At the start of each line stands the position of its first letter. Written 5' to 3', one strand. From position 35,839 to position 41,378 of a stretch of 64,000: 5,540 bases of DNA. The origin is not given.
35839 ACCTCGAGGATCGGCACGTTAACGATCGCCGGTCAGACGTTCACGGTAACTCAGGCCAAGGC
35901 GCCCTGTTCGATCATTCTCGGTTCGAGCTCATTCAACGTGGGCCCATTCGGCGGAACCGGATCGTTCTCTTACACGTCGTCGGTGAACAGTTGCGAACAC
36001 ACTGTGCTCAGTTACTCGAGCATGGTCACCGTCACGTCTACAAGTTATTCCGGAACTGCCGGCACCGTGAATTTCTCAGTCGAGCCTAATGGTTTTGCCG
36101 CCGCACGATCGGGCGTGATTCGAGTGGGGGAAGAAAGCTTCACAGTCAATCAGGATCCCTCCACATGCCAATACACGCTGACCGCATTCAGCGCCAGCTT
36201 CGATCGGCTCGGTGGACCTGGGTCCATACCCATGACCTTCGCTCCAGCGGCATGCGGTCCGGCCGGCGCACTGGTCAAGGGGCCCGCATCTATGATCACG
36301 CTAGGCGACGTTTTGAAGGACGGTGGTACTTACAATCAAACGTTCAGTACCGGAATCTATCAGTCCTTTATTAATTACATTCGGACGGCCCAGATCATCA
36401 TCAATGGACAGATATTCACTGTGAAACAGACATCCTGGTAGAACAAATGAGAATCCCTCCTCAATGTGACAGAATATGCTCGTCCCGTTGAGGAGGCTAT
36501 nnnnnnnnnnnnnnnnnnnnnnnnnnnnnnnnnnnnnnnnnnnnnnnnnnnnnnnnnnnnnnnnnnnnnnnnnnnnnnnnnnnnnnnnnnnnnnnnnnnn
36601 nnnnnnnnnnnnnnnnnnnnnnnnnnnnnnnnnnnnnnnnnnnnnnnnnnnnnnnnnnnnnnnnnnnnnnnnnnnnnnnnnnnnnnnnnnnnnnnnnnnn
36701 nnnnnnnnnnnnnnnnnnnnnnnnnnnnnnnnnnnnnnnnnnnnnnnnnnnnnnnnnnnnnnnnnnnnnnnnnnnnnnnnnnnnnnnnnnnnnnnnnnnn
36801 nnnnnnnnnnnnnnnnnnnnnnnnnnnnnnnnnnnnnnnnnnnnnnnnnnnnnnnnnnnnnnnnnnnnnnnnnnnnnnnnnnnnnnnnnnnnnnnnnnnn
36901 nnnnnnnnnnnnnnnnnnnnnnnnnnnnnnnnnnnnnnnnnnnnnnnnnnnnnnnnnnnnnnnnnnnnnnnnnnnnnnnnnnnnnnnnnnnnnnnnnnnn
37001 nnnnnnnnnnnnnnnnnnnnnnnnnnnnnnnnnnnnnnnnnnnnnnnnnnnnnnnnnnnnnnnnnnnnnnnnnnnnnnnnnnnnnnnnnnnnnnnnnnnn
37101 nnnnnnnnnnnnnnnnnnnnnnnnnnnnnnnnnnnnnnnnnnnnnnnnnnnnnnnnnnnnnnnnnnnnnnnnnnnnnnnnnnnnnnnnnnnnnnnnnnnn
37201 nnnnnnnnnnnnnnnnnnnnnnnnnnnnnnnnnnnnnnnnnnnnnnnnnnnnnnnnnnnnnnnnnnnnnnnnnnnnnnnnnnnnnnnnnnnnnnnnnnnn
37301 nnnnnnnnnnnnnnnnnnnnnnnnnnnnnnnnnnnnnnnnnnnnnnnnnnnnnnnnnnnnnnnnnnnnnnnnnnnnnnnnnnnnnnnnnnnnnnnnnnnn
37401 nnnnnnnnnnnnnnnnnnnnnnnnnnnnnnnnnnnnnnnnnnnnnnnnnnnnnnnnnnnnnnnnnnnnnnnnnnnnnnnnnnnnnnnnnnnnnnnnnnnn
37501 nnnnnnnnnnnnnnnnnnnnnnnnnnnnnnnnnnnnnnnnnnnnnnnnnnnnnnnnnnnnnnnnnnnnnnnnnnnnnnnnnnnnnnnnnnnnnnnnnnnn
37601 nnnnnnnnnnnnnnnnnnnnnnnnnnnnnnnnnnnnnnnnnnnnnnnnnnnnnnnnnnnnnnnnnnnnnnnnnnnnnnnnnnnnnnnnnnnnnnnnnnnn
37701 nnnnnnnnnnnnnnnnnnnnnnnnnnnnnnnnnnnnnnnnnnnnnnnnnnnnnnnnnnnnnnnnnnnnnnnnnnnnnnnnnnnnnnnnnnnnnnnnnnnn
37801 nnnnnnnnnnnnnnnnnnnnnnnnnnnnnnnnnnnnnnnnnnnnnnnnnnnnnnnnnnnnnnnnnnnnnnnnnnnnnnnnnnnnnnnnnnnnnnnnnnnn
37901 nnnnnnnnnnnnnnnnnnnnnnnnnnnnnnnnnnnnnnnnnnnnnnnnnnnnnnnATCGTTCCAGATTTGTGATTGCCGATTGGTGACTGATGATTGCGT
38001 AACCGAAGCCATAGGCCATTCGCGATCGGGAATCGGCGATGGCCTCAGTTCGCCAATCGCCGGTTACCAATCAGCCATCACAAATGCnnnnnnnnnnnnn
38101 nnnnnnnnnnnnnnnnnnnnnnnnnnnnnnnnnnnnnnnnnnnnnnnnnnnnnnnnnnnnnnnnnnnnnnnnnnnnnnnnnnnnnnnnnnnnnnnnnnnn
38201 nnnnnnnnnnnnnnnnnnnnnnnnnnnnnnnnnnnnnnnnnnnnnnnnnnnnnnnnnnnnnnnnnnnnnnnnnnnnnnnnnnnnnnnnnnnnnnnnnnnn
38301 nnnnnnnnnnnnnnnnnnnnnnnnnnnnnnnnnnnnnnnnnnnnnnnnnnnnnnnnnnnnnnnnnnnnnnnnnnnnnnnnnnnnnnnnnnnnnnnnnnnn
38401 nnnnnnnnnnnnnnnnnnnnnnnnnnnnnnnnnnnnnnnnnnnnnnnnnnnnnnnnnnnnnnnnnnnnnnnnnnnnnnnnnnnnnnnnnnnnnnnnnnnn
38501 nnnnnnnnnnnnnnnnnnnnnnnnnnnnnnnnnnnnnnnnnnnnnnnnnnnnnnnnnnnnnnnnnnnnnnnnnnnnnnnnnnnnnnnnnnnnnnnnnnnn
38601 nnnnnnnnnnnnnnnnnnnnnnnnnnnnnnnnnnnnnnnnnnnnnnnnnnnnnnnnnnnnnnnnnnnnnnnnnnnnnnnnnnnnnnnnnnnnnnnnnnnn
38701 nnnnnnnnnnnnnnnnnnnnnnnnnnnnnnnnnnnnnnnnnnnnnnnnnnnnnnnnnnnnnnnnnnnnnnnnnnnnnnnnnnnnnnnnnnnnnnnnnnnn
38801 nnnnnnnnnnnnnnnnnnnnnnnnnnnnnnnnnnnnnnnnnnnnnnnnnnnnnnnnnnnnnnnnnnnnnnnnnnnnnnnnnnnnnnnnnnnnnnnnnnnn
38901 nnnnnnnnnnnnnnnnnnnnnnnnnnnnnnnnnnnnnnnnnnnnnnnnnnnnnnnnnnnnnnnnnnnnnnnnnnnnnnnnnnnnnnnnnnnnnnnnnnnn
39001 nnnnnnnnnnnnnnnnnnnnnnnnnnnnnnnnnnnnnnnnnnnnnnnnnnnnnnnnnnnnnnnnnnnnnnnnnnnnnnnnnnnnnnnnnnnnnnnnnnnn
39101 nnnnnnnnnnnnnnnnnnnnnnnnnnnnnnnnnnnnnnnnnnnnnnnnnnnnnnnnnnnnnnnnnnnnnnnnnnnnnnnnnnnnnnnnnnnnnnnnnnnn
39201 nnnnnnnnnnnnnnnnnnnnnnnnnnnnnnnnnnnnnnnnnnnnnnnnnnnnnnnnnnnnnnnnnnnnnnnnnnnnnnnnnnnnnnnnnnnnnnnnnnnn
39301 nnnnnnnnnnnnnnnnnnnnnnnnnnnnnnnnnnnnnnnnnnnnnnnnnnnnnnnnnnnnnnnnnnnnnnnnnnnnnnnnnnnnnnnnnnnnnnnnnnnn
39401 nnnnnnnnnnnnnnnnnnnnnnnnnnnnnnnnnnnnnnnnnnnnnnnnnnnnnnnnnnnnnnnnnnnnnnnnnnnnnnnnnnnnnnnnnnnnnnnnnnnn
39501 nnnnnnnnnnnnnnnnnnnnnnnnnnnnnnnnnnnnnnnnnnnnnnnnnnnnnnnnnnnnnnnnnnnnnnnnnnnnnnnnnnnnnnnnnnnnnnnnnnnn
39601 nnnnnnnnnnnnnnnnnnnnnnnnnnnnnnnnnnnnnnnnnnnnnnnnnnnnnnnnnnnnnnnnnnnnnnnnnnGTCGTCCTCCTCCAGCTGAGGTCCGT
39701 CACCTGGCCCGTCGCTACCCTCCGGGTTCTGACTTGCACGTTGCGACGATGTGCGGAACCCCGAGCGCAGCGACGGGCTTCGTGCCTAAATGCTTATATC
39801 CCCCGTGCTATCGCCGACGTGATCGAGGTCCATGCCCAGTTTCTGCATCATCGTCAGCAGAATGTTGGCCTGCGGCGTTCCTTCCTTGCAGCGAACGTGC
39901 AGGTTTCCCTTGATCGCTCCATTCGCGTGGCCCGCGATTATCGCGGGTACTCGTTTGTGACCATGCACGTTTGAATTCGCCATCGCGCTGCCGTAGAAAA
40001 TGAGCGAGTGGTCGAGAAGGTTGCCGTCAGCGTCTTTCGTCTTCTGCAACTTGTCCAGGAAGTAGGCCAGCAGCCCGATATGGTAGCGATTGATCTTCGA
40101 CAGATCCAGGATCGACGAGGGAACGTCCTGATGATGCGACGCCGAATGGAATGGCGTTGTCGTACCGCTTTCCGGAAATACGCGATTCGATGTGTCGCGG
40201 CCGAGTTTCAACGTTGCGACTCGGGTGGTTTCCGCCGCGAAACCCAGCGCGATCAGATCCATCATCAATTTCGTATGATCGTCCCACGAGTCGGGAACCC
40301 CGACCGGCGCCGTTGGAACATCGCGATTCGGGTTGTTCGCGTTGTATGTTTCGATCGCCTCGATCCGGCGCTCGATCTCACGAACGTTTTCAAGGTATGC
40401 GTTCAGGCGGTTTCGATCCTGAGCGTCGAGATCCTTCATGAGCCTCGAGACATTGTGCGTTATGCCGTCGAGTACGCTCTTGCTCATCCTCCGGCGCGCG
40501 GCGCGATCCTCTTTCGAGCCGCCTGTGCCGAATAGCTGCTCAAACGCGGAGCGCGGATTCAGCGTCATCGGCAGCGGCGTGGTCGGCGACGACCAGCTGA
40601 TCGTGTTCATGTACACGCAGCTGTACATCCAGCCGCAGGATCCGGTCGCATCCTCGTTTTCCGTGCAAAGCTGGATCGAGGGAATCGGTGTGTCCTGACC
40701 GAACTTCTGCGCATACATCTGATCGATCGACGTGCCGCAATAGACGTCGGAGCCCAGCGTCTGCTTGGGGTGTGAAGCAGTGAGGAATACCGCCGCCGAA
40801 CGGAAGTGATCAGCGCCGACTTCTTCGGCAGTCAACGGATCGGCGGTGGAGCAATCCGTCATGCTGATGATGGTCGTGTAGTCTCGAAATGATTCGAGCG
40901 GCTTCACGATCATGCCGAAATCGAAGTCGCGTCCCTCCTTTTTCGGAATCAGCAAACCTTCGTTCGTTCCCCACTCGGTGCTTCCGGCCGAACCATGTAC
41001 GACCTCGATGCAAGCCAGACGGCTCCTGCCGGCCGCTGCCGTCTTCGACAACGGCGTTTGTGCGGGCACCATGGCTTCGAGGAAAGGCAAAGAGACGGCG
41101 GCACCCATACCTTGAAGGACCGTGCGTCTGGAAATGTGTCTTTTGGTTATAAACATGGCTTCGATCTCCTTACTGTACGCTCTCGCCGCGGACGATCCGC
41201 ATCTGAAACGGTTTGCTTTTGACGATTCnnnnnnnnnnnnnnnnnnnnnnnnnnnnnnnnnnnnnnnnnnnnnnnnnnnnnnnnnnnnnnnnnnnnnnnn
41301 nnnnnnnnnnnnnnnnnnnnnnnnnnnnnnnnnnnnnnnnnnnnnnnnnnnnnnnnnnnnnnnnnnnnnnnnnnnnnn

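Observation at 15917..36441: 20.5-kb four-gene operon of giant surface proteins with no recognisable outer-membrane export or anchoring signal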

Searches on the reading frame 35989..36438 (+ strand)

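Call 18: search_protein_families(library=ncbifam, proteins=[window:35989-36438:+], max_evalue=10)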
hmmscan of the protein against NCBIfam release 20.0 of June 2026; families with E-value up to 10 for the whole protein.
window:35989-36438:+ (150 aa): 1 family
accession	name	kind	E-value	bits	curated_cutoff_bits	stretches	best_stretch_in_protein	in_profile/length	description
NF012204.1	adhes_FxxPxG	domain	0.0013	18.6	60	1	24-59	62-96/153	leukotoxin LktA family filamentous adhesin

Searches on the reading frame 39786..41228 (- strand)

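Call 9: search_protein_families(library=pfam, proteins=[window:39786-41228:-], max_evalue=0.001)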
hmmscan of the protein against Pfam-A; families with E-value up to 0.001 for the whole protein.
window:39786-41228:- (480 aa): 1 family
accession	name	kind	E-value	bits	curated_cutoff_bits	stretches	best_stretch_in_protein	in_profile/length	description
PF07586.16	HXXSHH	-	5.8e-79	266.3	30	1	84-388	7-307/307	Protein of unknown function (DUF1552)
